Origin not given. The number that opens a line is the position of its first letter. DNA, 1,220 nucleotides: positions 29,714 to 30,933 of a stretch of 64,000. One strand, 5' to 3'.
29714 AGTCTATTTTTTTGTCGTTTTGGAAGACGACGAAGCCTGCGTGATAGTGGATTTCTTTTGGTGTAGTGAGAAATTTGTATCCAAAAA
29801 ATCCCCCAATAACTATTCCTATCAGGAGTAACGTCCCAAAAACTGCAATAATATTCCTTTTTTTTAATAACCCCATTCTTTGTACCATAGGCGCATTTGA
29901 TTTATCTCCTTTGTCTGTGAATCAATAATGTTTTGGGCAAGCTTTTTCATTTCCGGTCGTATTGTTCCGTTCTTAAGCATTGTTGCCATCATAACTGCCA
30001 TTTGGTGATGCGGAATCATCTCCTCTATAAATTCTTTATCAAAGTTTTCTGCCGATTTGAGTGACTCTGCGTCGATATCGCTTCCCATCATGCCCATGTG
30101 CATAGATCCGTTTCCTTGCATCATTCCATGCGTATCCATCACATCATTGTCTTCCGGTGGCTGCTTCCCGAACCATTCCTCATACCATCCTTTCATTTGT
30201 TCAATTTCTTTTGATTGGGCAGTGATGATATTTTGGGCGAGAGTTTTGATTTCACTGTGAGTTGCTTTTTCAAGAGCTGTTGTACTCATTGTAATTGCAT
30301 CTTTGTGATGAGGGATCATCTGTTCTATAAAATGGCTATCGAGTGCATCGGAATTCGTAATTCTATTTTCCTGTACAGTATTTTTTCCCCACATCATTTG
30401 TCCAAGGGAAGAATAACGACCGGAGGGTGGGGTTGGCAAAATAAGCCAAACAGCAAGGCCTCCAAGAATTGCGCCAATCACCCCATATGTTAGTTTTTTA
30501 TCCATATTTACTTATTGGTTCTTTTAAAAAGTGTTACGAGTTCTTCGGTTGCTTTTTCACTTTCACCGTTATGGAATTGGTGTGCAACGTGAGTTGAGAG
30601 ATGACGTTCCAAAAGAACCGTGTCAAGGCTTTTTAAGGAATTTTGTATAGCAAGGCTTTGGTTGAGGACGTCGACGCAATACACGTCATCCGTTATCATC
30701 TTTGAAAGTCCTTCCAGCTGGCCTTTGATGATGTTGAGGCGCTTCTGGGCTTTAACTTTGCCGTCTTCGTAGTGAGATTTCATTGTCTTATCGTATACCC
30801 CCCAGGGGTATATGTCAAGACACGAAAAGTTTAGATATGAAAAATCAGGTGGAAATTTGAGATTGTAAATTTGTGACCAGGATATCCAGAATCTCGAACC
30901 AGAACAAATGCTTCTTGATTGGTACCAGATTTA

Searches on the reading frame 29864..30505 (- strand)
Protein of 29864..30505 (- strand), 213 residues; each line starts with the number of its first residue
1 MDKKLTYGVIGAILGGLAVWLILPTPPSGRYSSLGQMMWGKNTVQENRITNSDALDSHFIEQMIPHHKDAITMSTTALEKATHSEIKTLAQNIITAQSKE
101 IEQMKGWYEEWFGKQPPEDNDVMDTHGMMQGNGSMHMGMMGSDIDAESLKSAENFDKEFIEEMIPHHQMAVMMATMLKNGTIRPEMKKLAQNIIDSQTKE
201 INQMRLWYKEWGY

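Call 7: search_protein_families(library=pfam, proteins=[window:29864-30505:-], max_evalue=0.01)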
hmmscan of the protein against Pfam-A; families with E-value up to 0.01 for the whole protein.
window:29864-30505:- (213 aa): 3 families
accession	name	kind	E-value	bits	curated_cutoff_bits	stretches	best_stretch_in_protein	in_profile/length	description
PF03713.19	DUF305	-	3.7e-44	150.9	27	1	56-207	1-150/151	Domain of unknown function (DUF305)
PF13628.12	DUF4142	-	9.9e-10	39.3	27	2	150-193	81-124/138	Domain of unknown function (DUF4142)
PF09537.16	DUF2383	-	0.0026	18.3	30.8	0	60-161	6-103/111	Domain of unknown function (DUF2383)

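Call 8: search_protein_families(library=ncbifam, proteins=[window:29864-30505:-], max_evalue=0.01)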
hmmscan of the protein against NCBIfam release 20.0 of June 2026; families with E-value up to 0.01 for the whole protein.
window:29864-30505:- (213 aa): 1 family
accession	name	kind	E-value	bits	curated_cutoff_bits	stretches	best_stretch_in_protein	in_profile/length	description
NF049983.1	CopM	equivalog_domain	2.2e-33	114.1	90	2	48-107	13-72/73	CopM family metallochaperone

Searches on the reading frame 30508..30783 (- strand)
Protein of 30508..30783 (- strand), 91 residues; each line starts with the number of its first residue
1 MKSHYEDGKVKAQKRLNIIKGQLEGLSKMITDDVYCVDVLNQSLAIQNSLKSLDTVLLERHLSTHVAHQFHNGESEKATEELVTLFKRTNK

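Call 7: search_protein_families(library=pfam, proteins=[window:30508-30783:-], max_evalue=0.01)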
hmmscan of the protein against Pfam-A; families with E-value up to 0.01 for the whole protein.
window:30508-30783:- (91 aa): 1 family
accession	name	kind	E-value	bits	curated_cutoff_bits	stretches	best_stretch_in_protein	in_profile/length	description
PF02583.22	Trns_repr_metal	-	1.9e-21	76.7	22.8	1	10-88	3-78/78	Metal-sensitive transcriptional repressor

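Call 8: search_protein_families(library=ncbifam, proteins=[window:30508-30783:-], max_evalue=0.01)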
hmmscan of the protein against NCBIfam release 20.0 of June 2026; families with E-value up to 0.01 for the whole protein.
window:30508-30783:- (91 aa): 3 families
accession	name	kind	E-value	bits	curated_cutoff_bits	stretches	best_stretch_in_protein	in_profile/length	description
NF052430.1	repress_RicR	exception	5.2e-16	59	175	1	5-77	4-76/93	copper-sensing transcriptional repressor RicR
NF011613.0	PRK15039.1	equivalog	4.8e-09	36.8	138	1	3-78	2-77/90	Ni(II)/Co(II)-binding transcriptional repressor RcnR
NF008464.0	PRK11352.1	equivalog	8.2e-07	29.3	133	1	7-85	6-85/91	formaldehyde-responsive transcriptional repressor FrmR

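Call 11: find_homologous_proteins(query=window:30508-30783:-, max_evalue=0.00001)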
Query window:30508-30783:- (91 aa): 477 proteins with E <= 0.00001 among 477 candidates; the best 120 are listed.
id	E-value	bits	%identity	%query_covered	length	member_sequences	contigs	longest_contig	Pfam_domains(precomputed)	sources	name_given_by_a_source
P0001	7.4e-47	174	91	100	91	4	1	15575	PF02583.23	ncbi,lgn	-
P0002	4.6e-46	172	90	100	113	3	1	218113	PF02583.23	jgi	-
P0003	1.4e-45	170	89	100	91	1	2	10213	PF02583.23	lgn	-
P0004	1.8e-45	170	89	100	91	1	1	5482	PF02583.23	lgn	-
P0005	1.8e-45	170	91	100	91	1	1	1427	PF02583.23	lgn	-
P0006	3.6e-45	169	91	100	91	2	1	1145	PF02583.23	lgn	-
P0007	4.0e-42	159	87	100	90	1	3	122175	PF02583.23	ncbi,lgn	-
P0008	3.9e-41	156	84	100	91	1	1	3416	PF02583.23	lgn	-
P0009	7.6e-40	152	80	100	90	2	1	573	PF02583.23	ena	-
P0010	1.8e-39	151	84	100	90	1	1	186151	PF02583.23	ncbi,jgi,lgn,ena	-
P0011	3.0e-39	150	84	100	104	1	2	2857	PF02583.23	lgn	-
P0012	3.6e-39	150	81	100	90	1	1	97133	PF02583.23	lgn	-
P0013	8.4e-39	149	81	100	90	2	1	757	PF02583.23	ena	-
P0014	1.9e-38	148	79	100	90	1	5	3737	PF02583.23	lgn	-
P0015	2.8e-38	147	79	100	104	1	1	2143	PF02583.23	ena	-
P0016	3.5e-38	147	79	100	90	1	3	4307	PF02583.23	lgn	-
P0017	4.0e-38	147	79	100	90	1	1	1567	PF02583.23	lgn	-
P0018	6.1e-38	146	81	100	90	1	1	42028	PF02583.23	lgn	-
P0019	6.6e-38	146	78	100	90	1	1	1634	PF02583.23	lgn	-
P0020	6.8e-38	146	79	100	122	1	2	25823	PF02583.23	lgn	-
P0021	7.1e-38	146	78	100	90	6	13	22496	PF02583.23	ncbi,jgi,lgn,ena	-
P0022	9.4e-38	145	80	100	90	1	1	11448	PF02583.23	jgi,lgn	jgi:DNA-binding FrmR family transcriptional regulator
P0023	9.8e-38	145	79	100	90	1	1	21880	PF02583.23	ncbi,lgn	-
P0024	1.4e-37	145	79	100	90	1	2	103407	PF02583.23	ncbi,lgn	-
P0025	1.5e-37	145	80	100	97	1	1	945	PF02583.23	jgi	jgi:CsoR family transcriptional regulator, copper-sensing transcriptional repressor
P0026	1.7e-37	145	79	100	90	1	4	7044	PF02583.23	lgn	-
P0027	1.9e-37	144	79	100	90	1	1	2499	PF02583.23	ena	-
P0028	2.2e-37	144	78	100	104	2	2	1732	PF02583.23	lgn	-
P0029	2.9e-37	144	80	100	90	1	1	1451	PF02583.23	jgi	jgi:DNA-binding FrmR family transcriptional regulator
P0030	3.7e-37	144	77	100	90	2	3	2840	PF02583.23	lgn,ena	-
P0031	4.6e-37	143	80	100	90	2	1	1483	PF02583.23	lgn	-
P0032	5.0e-37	143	78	100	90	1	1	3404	PF02583.23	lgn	-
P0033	5.1e-37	143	78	100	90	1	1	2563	PF02583.23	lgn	-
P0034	6.6e-37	143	77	100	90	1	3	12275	PF02583.23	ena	-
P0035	1.0e-36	142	80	100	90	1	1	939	PF02583.23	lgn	-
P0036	1.0e-36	142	80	100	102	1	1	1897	PF02583.23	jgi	jgi:CsoR family transcriptional regulator, copper-sensing transcriptional repressor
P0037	1.1e-36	142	77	100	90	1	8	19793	PF02583.23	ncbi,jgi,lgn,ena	-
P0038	1.3e-36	142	77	100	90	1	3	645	PF02583.23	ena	-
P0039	1.4e-36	142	78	100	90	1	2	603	PF02583.23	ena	-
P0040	1.6e-36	142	77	100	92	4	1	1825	PF02583.23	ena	-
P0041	1.8e-36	141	78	100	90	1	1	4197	PF02583.23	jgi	jgi:DNA-binding FrmR family transcriptional regulator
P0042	2.1e-36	141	78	100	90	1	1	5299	PF02583.23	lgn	-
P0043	2.1e-36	141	79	100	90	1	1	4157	PF02583.23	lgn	-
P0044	2.2e-36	141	78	100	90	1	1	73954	PF02583.23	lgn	-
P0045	2.2e-36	141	80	100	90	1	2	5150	PF02583.23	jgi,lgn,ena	jgi:DNA-binding FrmR family transcriptional regulator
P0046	2.6e-36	141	76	100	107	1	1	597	PF02583.23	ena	-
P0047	2.6e-36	141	77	100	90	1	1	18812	PF02583.23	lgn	-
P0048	2.9e-36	141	78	100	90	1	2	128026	PF02583.23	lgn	-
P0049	3.0e-36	141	76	100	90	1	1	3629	PF02583.23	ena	-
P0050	3.1e-36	141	77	100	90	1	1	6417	PF02583.23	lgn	-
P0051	3.6e-36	140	76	100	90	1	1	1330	PF02583.23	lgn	-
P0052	3.8e-36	140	76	100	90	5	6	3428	PF02583.23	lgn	-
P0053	3.9e-36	140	79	100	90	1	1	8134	PF02583.23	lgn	-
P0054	3.9e-36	140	77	100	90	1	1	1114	PF02583.23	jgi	-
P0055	3.9e-36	140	78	100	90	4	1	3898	PF02583.23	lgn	-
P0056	4.2e-36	140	80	100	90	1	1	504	PF02583.23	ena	-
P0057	4.3e-36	140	76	100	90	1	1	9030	PF02583.23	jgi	jgi:DNA-binding FrmR family transcriptional regulator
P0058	4.5e-36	140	76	100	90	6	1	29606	PF02583.23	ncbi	-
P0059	4.8e-36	140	77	100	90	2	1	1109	PF02583.23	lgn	-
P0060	5.3e-36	140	78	99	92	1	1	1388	PF02583.23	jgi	jgi:DNA-binding FrmR family transcriptional regulator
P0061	5.8e-36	140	78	100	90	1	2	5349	PF02583.23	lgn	-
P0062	5.9e-36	140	77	100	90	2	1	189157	PF02583.23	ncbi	-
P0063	6.6e-36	140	76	100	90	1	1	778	PF02583.23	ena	-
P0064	7.2e-36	139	77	100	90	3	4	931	PF02583.23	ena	-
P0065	7.6e-36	139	76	100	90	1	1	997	PF02583.23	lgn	-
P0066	7.8e-36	139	77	100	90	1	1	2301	PF02583.23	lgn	-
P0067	7.8e-36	139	76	100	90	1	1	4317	PF02583.23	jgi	-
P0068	7.9e-36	139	79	100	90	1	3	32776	PF02583.23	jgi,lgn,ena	-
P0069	8.3e-36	139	75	100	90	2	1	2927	PF02583.23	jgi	jgi:CsoR family transcriptional regulator, copper-sensing transcriptional repressor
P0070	8.3e-36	139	79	99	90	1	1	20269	PF02583.23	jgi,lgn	-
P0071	8.8e-36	139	76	100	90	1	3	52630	PF02583.23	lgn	-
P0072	8.9e-36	139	77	100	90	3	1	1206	PF02583.23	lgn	-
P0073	9.4e-36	139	76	100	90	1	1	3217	PF02583.23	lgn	-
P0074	9.7e-36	139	73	100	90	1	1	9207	PF02583.23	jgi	-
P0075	9.8e-36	139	78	100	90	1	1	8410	PF02583.23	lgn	-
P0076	1.0e-35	139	75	100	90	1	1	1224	PF02583.23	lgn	-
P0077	1.0e-35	139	78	100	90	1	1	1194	PF02583.23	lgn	-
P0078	1.1e-35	139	79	100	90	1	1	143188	PF02583.23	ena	-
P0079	1.1e-35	139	77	100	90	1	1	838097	PF02583.23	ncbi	-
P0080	1.1e-35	139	76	100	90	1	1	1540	PF02583.23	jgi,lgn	jgi:DNA-binding FrmR family transcriptional regulator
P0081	1.1e-35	139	76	100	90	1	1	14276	PF02583.23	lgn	-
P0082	1.3e-35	139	74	100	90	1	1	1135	PF02583.23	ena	-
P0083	1.3e-35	139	79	100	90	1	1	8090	PF02583.23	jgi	jgi:DNA-binding FrmR family transcriptional regulator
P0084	1.4e-35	138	78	100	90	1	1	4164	PF02583.23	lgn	-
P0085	1.5e-35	138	75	100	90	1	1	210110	PF02583.23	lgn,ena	-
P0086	1.5e-35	138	76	100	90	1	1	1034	PF02583.23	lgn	-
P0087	1.6e-35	138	78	100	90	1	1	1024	PF02583.23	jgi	jgi:DNA-binding FrmR family transcriptional regulator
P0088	1.6e-35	138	79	100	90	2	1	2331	PF02583.23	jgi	jgi:DNA-binding FrmR family transcriptional regulator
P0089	1.7e-35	138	77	100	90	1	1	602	PF02583.23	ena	-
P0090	1.7e-35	138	77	100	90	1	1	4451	PF02583.23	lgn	-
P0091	1.8e-35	138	75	100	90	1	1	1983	PF02583.23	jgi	jgi:CsoR family transcriptional regulator, copper-sensing transcriptional repressor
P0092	1.8e-35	138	76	100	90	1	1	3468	PF02583.23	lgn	-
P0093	1.8e-35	138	76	100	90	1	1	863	PF02583.23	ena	-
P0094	1.8e-35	138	76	100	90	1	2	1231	PF02583.23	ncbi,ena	-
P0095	1.9e-35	138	77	100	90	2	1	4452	PF02583.23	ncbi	-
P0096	1.9e-35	138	79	100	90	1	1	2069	PF02583.23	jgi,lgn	jgi:DNA-binding FrmR family transcriptional regulator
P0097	2.0e-35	138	77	100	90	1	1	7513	PF02583.23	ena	-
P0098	2.0e-35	138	78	100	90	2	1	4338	PF02583.23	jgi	jgi:CsoR family transcriptional regulator, copper-sensing transcriptional repressor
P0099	2.0e-35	138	77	100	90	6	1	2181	PF02583.23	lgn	-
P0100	2.0e-35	138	77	100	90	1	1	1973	PF02583.23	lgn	-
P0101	2.1e-35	138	77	99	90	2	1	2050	PF02583.23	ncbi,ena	-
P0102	2.1e-35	138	75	100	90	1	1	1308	PF02583.23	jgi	jgi:CsoR family transcriptional regulator, copper-sensing transcriptional repressor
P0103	2.1e-35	138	75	100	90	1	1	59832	PF02583.23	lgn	-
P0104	2.2e-35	138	77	100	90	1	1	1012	PF02583.23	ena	-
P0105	2.3e-35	138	75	100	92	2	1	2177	PF02583.23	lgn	-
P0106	2.5e-35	138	76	100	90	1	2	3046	PF02583.23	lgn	-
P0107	2.5e-35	138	77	100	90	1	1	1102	PF02583.23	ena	-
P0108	2.5e-35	138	78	100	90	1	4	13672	PF02583.23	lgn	-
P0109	2.6e-35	138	77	100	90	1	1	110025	PF02583.23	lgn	-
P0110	2.8e-35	138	76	100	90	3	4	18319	PF02583.23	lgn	-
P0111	3.1e-35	137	74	100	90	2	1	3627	PF02583.23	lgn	-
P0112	3.2e-35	137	76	100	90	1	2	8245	PF02583.23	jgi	jgi:DNA-binding FrmR family transcriptional regulator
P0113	3.2e-35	137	76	100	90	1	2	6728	PF02583.23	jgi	-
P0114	3.5e-35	137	78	100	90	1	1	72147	PF02583.23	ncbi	-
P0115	3.7e-35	137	78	100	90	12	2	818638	PF02583.23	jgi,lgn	jgi:DNA-binding FrmR family transcriptional regulator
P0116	3.8e-35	137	76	100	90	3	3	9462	PF02583.23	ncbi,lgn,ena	-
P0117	4.0e-35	137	77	100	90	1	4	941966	PF02583.23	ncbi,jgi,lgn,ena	-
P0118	4.0e-35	137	76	100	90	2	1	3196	PF02583.23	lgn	-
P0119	4.1e-35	137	76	100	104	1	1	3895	PF02583.23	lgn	-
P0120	4.2e-35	137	77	100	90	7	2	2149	PF02583.23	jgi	jgi:CsoR family transcriptional regulator, copper-sensing transcriptional repressor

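Call 13: find_related_loci(query=window:30508-30783:-, collection=genome_contigs, flank=6000)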
Query window:30508-30783:- (91 aa) in genome_contigs; peptide patterns used: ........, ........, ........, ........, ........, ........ (x = any residue, [..] = any of these).
382 stretches matched a pattern; 60 encode a relative of the query (tblastn E <= 1e-3); 60 distinct loci.
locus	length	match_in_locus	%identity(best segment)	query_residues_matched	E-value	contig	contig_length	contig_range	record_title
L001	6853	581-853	90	1-91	8e-53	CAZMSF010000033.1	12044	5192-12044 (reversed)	MAG TPA_asm: uncultured Gammaproteobacteria bacterium isolate SRP135725_co1_372 genome assembly, contig: NODE_7334_lengt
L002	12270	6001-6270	87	1-91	3e-49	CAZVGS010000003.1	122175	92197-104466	MAG TPA_asm: uncultured Gammaproteobacteria bacterium isolate binchicken_co16_182 genome assembly, contig: NODE_226_leng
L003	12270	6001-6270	84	1-91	3e-46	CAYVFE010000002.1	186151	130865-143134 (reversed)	MAG TPA_asm: uncultured Gammaproteobacteria bacterium isolate binchicken_co173_433 genome assembly, contig: NODE_125_len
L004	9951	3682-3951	79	1-91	3e-45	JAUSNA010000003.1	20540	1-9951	MAG: Candidatus Levyibacteriota bacterium isolate E19_metabat.bin.104 E19_k141_681801, whole genome shotgun sequence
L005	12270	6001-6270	78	1-91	3e-44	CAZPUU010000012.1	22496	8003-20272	MAG TPA_asm: uncultured Gammaproteobacteria bacterium isolate SRP192515_co2_165 genome assembly, contig: NODE_1792_lengt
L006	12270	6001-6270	77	1-91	1e-42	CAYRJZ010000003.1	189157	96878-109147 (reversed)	MAG TPA_asm: uncultured Gammaproteobacteria bacterium isolate SRP170004_co1_576 genome assembly, contig: NODE_68_length_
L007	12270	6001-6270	76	1-91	2e-42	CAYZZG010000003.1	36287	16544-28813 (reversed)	MAG TPA_asm: uncultured Gammaproteobacteria bacterium isolate binchicken_co251_287 genome assembly, contig: NODE_1608_le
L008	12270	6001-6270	75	1-91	5e-42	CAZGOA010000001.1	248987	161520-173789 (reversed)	MAG TPA_asm: uncultured Gammaproteobacteria bacterium isolate binchicken_co277_142 genome assembly, contig: NODE_98_leng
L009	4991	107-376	76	1-91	7e-42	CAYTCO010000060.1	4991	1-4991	MAG TPA_asm: uncultured Gammaproteobacteria bacterium isolate SRP286056_co1_355 genome assembly, contig: NODE_24816_leng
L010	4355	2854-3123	77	1-91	1e-41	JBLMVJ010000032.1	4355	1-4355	MAG: Candidatus Levyibacteriota bacterium isolate MAG318 PRJNA960887_bin9_renamed_31, whole genome shotgun sequence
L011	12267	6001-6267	78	1-90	1e-41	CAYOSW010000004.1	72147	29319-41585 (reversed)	MAG TPA_asm: uncultured Gammaproteobacteria bacterium isolate binchicken_co105_397 genome assembly, contig: NODE_394_len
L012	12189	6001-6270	77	1-91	7e-42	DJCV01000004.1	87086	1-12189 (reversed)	MAG TPA_asm: Candidatus Woesebacteria bacterium UBA5941 UBA5941_contig_40, whole genome shotgun sequence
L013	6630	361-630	77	1-91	3e-41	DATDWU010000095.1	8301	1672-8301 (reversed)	MAG TPA_asm: Patescibacteria group bacterium isolate SMAG_U8120 k141_1262040, whole genome shotgun sequence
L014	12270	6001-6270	76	1-91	3e-41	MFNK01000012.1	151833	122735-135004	MAG: Candidatus Levybacteria bacterium RIFCSPHIGHO2_01_FULL_36_15b rifcsphigho2_01_scaffold_958, whole genome shotgun se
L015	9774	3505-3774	77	1-91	3e-41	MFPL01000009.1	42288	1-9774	MAG: Candidatus Levybacteria bacterium RIFCSPLOWO2_12_FULL_41_12 rifcsplowo2_12_scaffold_6306, whole genome shotgun sequ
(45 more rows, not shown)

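Call 23: search_solved_structures(query=window:30508-30783:-, max_evalue=0.001, show_alignments=4)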
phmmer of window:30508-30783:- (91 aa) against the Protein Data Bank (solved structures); distinct sequences matched with E-value up to 0.001: 8.
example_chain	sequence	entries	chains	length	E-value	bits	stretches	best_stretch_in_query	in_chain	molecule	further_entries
4m1p_A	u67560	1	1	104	3e-13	53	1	12-88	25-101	Copper-sensitive operon repressor (CsoR)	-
3aai_A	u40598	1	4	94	4e-13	52.7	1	7-87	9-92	Copper homeostasis operon regulatory protein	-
2hh7_A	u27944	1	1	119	7.6e-13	51.7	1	11-89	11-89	Hypothetical protein CsoR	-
4adz_A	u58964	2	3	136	6.6e-11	45.6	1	5-76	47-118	CSOR | COPPER SENSITIVE OPERON REPRESSOR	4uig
7mq1_A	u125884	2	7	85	4.9e-05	26.9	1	17-81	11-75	Copper-sensing transcriptional repressor csoR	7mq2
7mq3_A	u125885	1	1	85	0.00012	25.6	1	17-81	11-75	Copper-sensing transcriptional repressor csoR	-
5fmn_A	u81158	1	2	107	0.00022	24.8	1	4-83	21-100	INRS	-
5lbm_A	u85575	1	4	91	0.00092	22.9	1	8-85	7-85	Transcriptional repressor FrmR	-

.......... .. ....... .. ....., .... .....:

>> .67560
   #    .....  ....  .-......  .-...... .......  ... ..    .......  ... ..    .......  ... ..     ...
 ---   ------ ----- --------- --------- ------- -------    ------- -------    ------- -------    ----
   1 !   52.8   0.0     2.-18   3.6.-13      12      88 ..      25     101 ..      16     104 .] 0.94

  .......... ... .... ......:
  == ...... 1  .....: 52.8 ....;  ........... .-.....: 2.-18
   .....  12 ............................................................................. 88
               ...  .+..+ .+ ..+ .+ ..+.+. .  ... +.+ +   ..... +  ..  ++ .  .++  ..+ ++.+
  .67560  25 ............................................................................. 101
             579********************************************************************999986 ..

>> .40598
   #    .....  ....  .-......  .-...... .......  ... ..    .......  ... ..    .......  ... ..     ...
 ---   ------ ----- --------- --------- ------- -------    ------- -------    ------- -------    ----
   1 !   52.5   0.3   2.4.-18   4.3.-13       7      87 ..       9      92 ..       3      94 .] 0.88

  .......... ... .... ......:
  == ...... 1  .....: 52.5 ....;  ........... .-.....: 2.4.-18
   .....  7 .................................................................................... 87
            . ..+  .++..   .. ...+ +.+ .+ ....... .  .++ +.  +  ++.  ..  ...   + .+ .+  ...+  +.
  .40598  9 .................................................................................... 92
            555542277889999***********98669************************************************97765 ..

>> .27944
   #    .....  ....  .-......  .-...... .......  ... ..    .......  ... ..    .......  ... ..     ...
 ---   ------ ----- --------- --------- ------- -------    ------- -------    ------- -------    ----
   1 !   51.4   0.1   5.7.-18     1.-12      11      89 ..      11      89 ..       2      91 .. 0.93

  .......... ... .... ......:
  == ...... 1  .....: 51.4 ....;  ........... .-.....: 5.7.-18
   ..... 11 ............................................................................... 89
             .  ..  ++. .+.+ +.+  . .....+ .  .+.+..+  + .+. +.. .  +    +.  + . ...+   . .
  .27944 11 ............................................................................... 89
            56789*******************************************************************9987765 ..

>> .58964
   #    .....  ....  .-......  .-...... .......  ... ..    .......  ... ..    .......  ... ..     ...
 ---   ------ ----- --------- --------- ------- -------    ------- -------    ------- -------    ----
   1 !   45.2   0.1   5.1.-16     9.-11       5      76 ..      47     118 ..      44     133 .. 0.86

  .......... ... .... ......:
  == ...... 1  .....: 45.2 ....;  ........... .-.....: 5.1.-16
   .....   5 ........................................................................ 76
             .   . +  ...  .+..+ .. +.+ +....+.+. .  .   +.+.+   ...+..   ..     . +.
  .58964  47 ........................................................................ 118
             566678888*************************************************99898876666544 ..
